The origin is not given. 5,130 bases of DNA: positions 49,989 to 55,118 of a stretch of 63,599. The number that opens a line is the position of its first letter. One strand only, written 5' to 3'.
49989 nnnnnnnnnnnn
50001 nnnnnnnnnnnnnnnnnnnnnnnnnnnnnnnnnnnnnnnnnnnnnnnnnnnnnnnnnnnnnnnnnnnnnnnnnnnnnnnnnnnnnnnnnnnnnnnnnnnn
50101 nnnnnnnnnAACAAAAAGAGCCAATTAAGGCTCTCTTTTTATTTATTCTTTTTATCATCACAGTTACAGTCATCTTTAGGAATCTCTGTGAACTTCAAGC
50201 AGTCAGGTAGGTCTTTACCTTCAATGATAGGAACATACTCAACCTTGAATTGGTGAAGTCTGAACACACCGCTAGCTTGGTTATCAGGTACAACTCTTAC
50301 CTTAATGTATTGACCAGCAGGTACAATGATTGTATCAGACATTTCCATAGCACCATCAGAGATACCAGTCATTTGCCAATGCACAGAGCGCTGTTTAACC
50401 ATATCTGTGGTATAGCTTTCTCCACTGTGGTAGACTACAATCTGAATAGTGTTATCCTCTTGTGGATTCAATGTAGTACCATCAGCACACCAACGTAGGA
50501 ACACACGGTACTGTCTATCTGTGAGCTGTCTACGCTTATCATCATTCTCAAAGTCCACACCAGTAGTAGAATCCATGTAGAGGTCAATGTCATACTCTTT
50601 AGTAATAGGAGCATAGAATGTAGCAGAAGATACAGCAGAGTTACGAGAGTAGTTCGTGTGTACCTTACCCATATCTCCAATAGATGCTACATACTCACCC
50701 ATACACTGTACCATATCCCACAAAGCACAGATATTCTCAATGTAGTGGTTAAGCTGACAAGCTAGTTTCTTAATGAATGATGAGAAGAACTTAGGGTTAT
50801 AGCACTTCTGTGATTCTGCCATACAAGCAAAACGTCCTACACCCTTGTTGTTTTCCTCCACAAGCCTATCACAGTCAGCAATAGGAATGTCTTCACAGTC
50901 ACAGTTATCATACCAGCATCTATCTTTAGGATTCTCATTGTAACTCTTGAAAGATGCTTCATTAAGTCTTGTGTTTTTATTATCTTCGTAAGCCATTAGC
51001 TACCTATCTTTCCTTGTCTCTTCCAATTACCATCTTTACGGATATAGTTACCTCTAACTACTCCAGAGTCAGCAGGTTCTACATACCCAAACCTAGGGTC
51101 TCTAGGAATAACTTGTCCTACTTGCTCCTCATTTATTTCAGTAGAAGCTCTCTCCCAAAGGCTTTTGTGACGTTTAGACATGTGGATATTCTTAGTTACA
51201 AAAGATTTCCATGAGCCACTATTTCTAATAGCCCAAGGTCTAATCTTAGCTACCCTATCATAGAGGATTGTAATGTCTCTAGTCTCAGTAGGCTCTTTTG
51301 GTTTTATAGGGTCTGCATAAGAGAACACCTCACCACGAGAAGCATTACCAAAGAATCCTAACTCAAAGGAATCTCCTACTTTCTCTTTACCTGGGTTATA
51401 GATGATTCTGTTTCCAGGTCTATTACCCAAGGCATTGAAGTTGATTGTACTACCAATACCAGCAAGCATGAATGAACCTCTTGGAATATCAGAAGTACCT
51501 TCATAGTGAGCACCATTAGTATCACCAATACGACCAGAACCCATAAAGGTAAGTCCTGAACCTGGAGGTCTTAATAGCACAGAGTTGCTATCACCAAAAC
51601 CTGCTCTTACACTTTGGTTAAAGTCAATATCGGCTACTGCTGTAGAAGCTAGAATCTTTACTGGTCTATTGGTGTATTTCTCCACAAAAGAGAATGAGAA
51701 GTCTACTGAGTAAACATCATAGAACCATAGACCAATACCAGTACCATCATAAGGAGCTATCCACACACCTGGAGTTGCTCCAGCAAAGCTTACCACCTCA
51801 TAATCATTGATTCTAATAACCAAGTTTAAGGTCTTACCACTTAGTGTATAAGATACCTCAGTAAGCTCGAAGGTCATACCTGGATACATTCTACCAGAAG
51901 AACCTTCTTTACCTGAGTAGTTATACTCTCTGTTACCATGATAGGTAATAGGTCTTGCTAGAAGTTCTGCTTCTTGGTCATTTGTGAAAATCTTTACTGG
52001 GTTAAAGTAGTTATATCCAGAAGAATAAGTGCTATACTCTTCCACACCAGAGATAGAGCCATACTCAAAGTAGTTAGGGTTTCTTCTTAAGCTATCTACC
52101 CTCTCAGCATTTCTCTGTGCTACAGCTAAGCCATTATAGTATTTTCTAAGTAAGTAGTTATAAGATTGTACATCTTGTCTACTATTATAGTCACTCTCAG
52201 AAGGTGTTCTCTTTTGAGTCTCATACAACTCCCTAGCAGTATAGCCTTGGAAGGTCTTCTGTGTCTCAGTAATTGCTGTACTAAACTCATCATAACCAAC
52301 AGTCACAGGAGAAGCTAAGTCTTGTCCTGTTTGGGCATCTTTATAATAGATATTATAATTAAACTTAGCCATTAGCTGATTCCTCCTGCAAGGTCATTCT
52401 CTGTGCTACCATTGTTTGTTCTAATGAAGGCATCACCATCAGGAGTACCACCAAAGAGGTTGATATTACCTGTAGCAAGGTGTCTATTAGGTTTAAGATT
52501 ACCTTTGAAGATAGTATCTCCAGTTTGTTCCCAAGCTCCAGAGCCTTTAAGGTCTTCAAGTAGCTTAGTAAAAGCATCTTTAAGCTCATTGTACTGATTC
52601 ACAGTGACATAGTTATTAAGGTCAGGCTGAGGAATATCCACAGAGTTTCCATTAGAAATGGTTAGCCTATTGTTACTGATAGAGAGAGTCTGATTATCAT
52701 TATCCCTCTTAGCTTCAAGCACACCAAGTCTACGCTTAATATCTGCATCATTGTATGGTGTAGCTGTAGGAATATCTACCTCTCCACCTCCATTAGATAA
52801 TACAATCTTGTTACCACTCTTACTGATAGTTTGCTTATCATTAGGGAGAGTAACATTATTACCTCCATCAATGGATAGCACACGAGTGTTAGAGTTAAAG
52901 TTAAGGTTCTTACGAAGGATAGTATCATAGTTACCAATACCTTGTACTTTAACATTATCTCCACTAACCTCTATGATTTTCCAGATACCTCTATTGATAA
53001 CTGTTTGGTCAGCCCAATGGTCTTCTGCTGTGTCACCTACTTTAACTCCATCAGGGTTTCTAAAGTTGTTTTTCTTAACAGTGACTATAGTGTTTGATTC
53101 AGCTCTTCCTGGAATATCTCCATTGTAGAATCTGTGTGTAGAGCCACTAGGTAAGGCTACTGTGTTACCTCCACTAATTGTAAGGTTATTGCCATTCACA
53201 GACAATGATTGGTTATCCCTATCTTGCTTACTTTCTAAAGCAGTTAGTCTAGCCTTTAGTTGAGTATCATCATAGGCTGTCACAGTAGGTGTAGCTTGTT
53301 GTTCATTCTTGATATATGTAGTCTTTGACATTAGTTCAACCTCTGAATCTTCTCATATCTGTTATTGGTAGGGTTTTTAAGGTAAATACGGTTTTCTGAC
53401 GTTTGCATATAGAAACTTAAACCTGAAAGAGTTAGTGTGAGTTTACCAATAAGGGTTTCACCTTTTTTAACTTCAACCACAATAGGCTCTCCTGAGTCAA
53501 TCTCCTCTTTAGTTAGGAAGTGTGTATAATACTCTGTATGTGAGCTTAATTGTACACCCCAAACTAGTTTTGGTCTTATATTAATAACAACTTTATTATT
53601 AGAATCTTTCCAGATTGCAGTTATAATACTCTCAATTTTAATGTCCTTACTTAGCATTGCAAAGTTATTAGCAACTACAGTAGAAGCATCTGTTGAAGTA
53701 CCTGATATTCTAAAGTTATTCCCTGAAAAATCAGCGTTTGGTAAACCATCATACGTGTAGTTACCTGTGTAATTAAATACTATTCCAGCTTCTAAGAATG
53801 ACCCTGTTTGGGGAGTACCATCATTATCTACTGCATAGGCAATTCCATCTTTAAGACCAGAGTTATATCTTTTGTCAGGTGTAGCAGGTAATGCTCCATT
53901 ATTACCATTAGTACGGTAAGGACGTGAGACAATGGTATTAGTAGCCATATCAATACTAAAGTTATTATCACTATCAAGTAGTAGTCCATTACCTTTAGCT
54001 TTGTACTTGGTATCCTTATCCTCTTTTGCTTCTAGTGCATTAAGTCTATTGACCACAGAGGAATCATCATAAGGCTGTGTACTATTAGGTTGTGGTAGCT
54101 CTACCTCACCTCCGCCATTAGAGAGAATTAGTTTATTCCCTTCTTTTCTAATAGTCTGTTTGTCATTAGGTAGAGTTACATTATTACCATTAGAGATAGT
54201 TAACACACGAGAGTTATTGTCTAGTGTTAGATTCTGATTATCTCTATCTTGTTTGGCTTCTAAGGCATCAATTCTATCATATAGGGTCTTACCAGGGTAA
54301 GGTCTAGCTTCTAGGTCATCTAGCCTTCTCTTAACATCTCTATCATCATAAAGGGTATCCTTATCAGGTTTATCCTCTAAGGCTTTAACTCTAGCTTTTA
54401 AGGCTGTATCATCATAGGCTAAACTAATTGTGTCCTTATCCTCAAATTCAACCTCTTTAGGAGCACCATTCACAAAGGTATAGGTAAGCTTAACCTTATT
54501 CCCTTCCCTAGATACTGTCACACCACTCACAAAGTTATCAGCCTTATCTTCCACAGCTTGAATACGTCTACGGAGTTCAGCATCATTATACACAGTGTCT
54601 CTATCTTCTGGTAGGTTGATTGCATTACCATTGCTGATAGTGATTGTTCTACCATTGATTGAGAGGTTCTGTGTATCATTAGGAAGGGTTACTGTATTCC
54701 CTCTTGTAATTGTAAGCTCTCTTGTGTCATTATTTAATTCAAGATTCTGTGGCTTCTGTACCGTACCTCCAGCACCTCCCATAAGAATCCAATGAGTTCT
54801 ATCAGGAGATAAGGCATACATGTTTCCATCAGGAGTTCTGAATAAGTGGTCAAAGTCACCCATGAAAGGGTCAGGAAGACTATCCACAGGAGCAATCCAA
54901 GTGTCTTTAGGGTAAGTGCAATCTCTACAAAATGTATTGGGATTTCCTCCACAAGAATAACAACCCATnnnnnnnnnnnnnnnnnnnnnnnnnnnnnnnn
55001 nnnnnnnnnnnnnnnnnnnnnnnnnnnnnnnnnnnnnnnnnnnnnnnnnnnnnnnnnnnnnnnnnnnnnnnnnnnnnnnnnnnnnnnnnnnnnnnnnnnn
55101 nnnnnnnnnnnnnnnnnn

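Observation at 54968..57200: Paralogous Cys-rich (CxCxC ... WC ... C) adaptor domain shared by four or five cassette proteins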

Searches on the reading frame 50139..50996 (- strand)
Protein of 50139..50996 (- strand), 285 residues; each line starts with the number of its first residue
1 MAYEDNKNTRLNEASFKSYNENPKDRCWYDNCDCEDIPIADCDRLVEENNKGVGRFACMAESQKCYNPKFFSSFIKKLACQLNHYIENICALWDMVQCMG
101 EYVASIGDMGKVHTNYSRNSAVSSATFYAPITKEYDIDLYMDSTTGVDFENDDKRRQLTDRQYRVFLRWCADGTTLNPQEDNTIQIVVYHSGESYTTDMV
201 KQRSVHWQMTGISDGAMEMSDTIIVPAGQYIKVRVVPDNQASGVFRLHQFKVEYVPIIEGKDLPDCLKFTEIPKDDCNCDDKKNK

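Call 4: search_protein_families(library=pfam, proteins=[window:50139-50996:-], max_evalue=1)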
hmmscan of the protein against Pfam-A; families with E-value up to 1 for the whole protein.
window:50139-50996:- (285 aa): 1 family
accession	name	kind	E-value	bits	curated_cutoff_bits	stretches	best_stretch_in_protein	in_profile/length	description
PF25670.1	Phage_tail_C_2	-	0.092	13.2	27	1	179-235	83-129/133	Phage tail protein C-terminal domain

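Call 6: search_protein_families(library=phrogs, proteins=[window:50139-50996:-], max_evalue=0.01)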
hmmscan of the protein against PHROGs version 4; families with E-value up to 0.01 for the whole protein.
window:50139-50996:- (285 aa): 0 families

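Call 30: search_solved_structures(query=window:50139-50996:-, max_evalue=1)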
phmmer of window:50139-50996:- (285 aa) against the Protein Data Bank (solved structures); distinct sequences matched with E-value up to 1: 0.

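Call 75: search_dna_similar(query=window:50139-50996:-, collection=phages, mode=protein, max_evalue=0.01, max_rows=25)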
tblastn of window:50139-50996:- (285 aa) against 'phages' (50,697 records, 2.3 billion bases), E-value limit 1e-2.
No match.

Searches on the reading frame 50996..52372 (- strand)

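Call 4: search_protein_families(library=pfam, proteins=[window:50996-52372:-], max_evalue=1)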
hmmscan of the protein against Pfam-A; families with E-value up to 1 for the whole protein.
window:50996-52372:- (458 aa): 1 family
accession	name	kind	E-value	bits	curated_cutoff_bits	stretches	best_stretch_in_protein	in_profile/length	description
PF03225.19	Viral_Hsp90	-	0.032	13.2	25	1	71-155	5-91/512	Viral heat shock protein Hsp90 homologue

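Call 6: search_protein_families(library=phrogs, proteins=[window:50996-52372:-], max_evalue=0.01)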
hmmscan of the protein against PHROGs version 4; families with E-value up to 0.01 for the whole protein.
window:50996-52372:- (458 aa): 1 family
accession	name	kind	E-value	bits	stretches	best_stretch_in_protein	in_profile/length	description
phrog_7782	-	unknown function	0.00065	20.3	1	375-457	178-243/244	-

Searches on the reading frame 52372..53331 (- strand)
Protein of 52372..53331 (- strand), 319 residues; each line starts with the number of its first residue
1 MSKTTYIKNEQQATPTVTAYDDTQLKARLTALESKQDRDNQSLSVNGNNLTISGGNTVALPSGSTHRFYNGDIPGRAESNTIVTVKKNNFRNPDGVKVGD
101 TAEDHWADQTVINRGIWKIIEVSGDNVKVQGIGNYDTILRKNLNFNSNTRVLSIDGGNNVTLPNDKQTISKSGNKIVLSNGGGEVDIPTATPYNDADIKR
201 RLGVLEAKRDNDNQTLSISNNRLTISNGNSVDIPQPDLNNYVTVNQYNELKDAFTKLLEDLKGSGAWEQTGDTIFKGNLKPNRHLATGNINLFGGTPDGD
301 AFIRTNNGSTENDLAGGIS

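Call 4: search_protein_families(library=pfam, proteins=[window:52372-53331:-], max_evalue=1)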
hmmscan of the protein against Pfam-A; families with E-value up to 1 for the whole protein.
window:52372-53331:- (319 aa): 2 families
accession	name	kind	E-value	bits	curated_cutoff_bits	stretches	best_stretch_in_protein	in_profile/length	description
PF19637.4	DUF6140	-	0.06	13.8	27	1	221-267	15-62/69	Family of unknown function (DUF6140)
PF03549.19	Tir_receptor_M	-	0.38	11.6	25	0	76-98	7-29/66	Translocated intimin receptor (Tir) intimin-binding domain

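Call 6: search_protein_families(library=phrogs, proteins=[window:52372-53331:-], max_evalue=0.01)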
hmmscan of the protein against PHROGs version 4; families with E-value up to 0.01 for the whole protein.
window:52372-53331:- (319 aa): 2 families
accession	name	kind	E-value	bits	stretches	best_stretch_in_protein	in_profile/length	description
phrog_17155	-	unknown function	2e-14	55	1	245-318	189-258/277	-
phrog_7547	-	unknown function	1.9e-12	47.3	1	244-318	752-824/824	-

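Call 41: search_dna_similar(query=window:52372-53331:-, collection=phages, mode=protein, max_evalue=0.001, max_rows=30)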
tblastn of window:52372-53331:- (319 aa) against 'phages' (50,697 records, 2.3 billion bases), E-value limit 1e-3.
Records with a match: 25; places in all: 26; records where one place covers at least 80% of the query: 0.
Best place of each record, by identity: 60-80% 5; <60% 20.
By first word of the organism name: Enterococcus 13; Streptococcus 12.
By host as written in the record: Streptococcus pneumoniae 4; Streptococcus mitis SK137 2; Enterococcus faecalis 62 2; Streptococcus mitis SK608 1; - 1; Streptococcus equinus KCTC 4834 1; Streptococcus equinus KCCM 13031P 1; Streptococcus gordonii 1; and 12 more.
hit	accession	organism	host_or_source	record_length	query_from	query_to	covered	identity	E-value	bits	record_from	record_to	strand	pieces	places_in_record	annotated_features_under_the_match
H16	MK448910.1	Streptococcus phage Javan336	Streptococcus mitis SK608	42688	67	231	52%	31.6%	2e-11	71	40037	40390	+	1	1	minor structural protein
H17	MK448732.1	Streptococcus phage Javan331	Streptococcus mitis SK137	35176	2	133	41%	37.9%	2e-15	83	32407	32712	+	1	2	minor structural protein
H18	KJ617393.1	Streptococcus phage SOCP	Streptococcus pneumoniae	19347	250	318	22%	63.8%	2e-16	86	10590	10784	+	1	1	hypothetical protein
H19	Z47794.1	Streptococcus phage Cp1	-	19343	250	318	22%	63.8%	4e-16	85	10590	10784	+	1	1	orf15: CDS | orfe: CDS | ribosome_binding_site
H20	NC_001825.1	Streptococcus phage Cp1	Streptococcus pneumoniae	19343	250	318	22%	63.8%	4e-16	85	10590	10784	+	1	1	hypothetical protein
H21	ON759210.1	Streptococcus phage vB_SbRt-pBovineS21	Streptococcus equinus KCTC 4834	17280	238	317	25%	53.8%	3e-15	82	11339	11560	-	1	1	tail fiber protein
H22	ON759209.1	Streptococcus phage vB_SbRt-pBovineB21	Streptococcus equinus KCCM 13031P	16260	238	317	25%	53.8%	5e-15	81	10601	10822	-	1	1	tail fiber protein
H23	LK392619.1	Streptococcus phage CP-7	Streptococcus pneumoniae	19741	250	318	22%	60.9%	6e-16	84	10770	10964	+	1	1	Appendage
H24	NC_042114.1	Streptococcus phage CP-7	Streptococcus pneumoniae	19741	250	318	22%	60.9%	6e-16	84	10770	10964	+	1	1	Appendage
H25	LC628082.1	Streptococcus phage SG005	Streptococcus gordonii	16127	250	317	21%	57.4%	3e-13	76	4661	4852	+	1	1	hypothetical protein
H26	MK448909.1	Streptococcus phage Javan330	Streptococcus mitis SK137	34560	65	144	25%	43.8%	3e-9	64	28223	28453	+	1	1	hyaluronate lyase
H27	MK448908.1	Streptococcus phage Javan326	Streptococcus mitis P-44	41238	64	144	25%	42.0%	6e-9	63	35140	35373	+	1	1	hyaluronate lyase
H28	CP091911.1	Enterococcus phage DPAraya-2022a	Enterococcus faecalis 94-1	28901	248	318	22%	44.0%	8e-5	50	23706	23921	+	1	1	record has no annotation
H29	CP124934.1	Enterococcus phage 1_EF62phi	Enterococcus faecalis EfsPF24-2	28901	248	318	22%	44.0%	8e-5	50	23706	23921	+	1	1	record has no annotation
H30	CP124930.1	Enterococcus phage 1_EfsC1_EF62phi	Enterococcus faecalis EfsPF27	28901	248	318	22%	44.0%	8e-5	50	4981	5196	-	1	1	record has no annotation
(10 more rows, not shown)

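Call 42: get_annotated_region(hit=H24, flank=4000)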
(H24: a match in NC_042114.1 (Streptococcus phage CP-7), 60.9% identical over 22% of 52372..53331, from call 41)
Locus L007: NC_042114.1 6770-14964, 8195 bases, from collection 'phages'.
description: Streptococcus phage Cp-7, complete genome.
organism: Streptococcus phage CP-7 (NCBI taxid 10748)
taxonomy: Viruses; Duplodnaviria; Heunggongvirae; Uroviricota; Caudoviricetes; Salasmaviridae; Cepunavirus; Cepunavirus Cp7
host: Streptococcus pneumoniae; source: human nasopharynx; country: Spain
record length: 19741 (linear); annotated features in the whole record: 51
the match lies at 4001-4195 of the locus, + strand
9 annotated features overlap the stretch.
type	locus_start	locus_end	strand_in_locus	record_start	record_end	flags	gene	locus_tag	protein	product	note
CDS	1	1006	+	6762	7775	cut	-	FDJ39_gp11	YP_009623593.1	upper collar connector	ORF11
CDS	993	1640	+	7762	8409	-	-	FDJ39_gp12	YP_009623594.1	lower collar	ORF12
CDS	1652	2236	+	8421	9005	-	-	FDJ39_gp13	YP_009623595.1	Appendage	ORF13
CDS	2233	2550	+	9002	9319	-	-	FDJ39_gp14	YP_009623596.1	hypothetical protein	ORF14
CDS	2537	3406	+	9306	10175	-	-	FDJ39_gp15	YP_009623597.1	Head fiber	ORF15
CDS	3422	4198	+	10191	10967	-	-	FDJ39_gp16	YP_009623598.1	Appendage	ORF16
CDS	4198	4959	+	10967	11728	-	-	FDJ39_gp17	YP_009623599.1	Appendage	ORF17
CDS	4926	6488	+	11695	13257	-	-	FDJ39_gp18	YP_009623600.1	tail protein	ORF18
CDS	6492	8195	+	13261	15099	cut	-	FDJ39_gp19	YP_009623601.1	tail protein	ORF19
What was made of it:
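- The tip of the 188- and 319-aa proteins is 61-64% identical to the C-terminus of Cp-1/Cp-7/SOCP appendage proteins (calls 41, 42). The Cp-7 homologue of the tip domain lies among genes annotated 'head fiber' and 'appendage' (call 42).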

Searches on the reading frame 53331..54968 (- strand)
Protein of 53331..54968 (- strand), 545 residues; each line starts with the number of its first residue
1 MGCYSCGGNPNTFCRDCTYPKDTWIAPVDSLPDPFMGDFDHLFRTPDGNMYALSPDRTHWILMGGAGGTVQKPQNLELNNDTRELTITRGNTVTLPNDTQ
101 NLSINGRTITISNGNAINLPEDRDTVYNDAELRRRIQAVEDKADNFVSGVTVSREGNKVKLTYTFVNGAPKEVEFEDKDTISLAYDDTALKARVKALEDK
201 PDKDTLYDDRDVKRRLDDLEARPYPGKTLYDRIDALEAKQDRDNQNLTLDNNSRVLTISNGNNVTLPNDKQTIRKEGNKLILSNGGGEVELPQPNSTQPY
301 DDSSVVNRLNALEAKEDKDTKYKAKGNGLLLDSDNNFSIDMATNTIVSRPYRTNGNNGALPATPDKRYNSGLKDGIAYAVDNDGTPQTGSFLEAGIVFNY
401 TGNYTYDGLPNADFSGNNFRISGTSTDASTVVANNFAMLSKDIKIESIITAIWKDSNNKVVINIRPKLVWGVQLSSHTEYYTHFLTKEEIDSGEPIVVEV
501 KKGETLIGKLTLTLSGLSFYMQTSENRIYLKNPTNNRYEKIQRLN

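Call 4: search_protein_families(library=pfam, proteins=[window:53331-54968:-], max_evalue=1)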
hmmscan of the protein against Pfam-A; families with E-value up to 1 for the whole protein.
window:53331-54968:- (545 aa): 4 families
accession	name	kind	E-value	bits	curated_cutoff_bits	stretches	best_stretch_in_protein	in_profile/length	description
PF21621.3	MPI_cupin_dom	-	0.022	15.1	27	1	77-110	41-74/79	Mannose-6-phosphate isomerase, cupin domain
PF23424.1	DUF7112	-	0.15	12.8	27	1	169-216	32-79/140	Family of unknown function (DUF7112)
PF10696.14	DUF2501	-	0.26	12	21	0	304-346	16-59/78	Protein of unknown function (DUF2501)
PF20579.4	LapA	-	0.58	11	27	0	91-132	23-69/99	LapA domain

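Call 6: search_protein_families(library=phrogs, proteins=[window:53331-54968:-], max_evalue=0.01)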
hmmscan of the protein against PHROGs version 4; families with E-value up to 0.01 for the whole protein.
window:53331-54968:- (545 aa): 2 families
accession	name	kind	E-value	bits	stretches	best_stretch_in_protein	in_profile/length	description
phrog_32123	-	unknown function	4.2e-05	23.1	0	190-223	167-200/532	-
phrog_20172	-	unknown function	0.00036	21.6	1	25-75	14-64/128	-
